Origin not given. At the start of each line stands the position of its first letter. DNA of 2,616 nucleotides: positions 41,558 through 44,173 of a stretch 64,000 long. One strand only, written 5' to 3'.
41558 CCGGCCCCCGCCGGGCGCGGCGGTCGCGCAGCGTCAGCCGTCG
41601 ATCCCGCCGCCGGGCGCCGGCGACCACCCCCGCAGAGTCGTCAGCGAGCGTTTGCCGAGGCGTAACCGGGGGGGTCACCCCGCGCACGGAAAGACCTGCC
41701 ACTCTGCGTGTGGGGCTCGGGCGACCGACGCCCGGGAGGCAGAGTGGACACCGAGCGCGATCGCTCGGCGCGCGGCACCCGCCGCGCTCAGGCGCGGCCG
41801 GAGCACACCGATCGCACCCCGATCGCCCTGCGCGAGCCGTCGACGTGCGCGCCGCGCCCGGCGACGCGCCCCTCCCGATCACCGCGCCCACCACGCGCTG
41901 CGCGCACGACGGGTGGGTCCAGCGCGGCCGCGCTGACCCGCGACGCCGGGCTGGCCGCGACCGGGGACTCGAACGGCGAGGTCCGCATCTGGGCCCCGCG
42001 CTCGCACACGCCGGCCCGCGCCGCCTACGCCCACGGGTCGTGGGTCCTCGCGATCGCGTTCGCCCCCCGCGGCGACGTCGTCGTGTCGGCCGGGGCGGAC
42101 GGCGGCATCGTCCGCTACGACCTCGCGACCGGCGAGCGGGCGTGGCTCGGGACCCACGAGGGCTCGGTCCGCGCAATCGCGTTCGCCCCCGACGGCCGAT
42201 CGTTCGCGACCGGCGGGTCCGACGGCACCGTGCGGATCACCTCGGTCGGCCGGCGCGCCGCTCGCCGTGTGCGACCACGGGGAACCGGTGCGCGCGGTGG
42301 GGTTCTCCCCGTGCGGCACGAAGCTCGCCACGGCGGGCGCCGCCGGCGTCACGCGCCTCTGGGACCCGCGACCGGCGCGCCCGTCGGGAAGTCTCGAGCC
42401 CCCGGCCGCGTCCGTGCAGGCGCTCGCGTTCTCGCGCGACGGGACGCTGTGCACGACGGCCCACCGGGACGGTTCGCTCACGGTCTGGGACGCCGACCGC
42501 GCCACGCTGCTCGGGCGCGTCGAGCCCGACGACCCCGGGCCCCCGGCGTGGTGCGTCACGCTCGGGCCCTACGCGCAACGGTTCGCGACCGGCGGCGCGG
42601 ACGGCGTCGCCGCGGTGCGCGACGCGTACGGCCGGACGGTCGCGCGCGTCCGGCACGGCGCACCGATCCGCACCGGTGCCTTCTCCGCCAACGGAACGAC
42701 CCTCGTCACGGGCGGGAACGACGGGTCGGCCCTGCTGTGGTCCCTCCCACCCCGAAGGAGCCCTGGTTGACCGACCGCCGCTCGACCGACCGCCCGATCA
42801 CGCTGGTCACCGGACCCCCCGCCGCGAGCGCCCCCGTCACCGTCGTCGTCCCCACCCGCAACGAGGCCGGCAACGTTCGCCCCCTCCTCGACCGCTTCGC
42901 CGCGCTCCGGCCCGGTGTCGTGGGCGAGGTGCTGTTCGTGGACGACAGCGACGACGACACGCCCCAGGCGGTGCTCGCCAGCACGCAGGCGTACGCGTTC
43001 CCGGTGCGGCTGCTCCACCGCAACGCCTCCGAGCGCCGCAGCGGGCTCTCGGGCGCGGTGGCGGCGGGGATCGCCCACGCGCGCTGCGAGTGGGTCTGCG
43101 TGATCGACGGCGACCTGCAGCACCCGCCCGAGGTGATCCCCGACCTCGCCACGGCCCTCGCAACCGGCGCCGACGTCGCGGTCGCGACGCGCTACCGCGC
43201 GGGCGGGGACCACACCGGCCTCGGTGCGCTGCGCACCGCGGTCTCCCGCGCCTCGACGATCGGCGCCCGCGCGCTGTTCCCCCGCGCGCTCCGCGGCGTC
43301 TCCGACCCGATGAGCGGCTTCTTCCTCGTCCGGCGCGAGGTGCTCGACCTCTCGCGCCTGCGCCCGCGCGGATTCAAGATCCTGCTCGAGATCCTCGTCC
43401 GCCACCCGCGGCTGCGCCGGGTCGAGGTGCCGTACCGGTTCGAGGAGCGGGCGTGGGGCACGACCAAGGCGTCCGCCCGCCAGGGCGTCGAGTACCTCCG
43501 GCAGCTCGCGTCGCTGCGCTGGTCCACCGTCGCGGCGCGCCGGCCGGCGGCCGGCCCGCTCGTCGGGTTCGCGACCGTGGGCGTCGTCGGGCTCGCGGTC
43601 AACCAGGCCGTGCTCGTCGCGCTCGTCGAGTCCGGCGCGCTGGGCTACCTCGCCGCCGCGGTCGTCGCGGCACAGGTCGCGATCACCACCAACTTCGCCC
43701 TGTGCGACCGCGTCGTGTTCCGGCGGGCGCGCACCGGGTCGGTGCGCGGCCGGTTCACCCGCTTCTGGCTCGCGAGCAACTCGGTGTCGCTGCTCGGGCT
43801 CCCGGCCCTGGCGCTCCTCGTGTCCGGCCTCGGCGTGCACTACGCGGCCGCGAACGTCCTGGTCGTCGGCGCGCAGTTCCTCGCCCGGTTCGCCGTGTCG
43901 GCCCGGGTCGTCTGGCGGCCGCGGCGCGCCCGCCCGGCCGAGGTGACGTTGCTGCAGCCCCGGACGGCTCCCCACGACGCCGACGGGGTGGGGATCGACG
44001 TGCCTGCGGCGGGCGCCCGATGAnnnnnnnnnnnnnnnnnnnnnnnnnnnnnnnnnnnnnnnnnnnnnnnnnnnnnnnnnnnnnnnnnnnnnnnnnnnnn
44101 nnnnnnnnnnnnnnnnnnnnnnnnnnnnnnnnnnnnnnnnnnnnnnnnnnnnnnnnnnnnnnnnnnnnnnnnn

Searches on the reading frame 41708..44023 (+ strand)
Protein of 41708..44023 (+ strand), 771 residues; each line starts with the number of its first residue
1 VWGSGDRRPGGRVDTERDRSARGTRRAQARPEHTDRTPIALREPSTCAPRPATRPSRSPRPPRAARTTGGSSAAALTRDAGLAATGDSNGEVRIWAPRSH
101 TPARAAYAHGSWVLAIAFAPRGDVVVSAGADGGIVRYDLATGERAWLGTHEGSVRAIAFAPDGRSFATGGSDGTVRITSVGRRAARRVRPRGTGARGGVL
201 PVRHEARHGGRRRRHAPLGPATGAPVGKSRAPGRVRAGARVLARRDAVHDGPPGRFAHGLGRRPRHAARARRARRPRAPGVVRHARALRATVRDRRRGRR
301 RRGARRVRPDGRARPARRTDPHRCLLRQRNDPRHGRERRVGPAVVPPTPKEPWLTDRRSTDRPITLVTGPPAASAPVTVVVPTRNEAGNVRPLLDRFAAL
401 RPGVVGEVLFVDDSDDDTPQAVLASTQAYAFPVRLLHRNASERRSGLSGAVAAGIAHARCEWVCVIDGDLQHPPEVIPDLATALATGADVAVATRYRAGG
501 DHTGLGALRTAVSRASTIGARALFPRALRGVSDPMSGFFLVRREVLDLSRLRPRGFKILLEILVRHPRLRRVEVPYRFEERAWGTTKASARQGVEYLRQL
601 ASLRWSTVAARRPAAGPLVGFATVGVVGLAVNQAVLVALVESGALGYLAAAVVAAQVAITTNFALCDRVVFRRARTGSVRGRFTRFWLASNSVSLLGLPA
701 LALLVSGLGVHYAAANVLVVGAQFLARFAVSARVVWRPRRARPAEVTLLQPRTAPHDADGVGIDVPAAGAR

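Call 48: search_protein_families(library=pfam, proteins=[window:41708-44023:+], max_evalue=0.0001)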
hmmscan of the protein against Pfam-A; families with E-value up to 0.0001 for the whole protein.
window:41708-44023:+ (771 aa): 18 families
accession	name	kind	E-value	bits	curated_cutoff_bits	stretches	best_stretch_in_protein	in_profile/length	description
PF00535.33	Glycos_transf_2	-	1.1e-23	84.4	23.3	1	378-546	1-164/168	Glycosyl transferase family 2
PF04138.20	GtrA_DPMS_TM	-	4.9e-17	62.6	26.1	1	621-736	2-117/117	GtrA/DPMS, transmembrane domain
PF00400.38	WD40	-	8.8e-14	51.8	27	1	149-177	9-37/39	WD domain, G-beta repeat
PF25174.1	Beta-prop_THOC3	-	8.5e-13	48.4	305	1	79-181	140-243/272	THOC3 beta-propeller domain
PF24814.1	WD40_Prp19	-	4.5e-12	46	320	1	75-178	56-162/281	Prp19 WD40 domain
PF25173.1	Beta-prop_WDR3_1st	-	6.9e-11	42.6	154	1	75-178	36-140/184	WDR3 first beta-propeller domain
PF24807.1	WD40_CDC20-Fz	-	2e-10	40.9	200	1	77-181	60-165/292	CDC20/Fizzy WD40 domain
PF24796.1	WDR55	-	3.3e-09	36.7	200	1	112-183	9-85/296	WDR55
PF23414.1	Beta-prop_EML_2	-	4.2e-09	36.6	90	1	114-179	2-67/266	Echinoderm microtubule-associated protein second beta-propeller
PF24817.1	WD40_WDHD1_1st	-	1e-07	31.9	109.9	0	67-143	85-161/291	WDHD1 first WD40 domain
PF25172.1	Beta-prop_WDR3_2nd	-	1.3e-07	31.6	140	1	75-178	6-107/293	WDR3 second beta-propeller domain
PF13641.12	Glyco_tranf_2_3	-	6.4e-07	30.1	27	1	376-550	2-175/230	Glycosyltransferase like family 2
PF25391.1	WD40_Gbeta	-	1.3e-06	28.1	150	1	93-178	167-253/340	G protein beta WD-40 repeat protein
PF23409.1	Beta-prop_EML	-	1.4e-06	28.5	88.2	1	80-159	167-249/267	Echinoderm microtubule-associated protein first beta-propeller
PF25175.1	Beta-prop_WDR5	-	2.9e-05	23.9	250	1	70-178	54-163/296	WDR5 beta-propeller domain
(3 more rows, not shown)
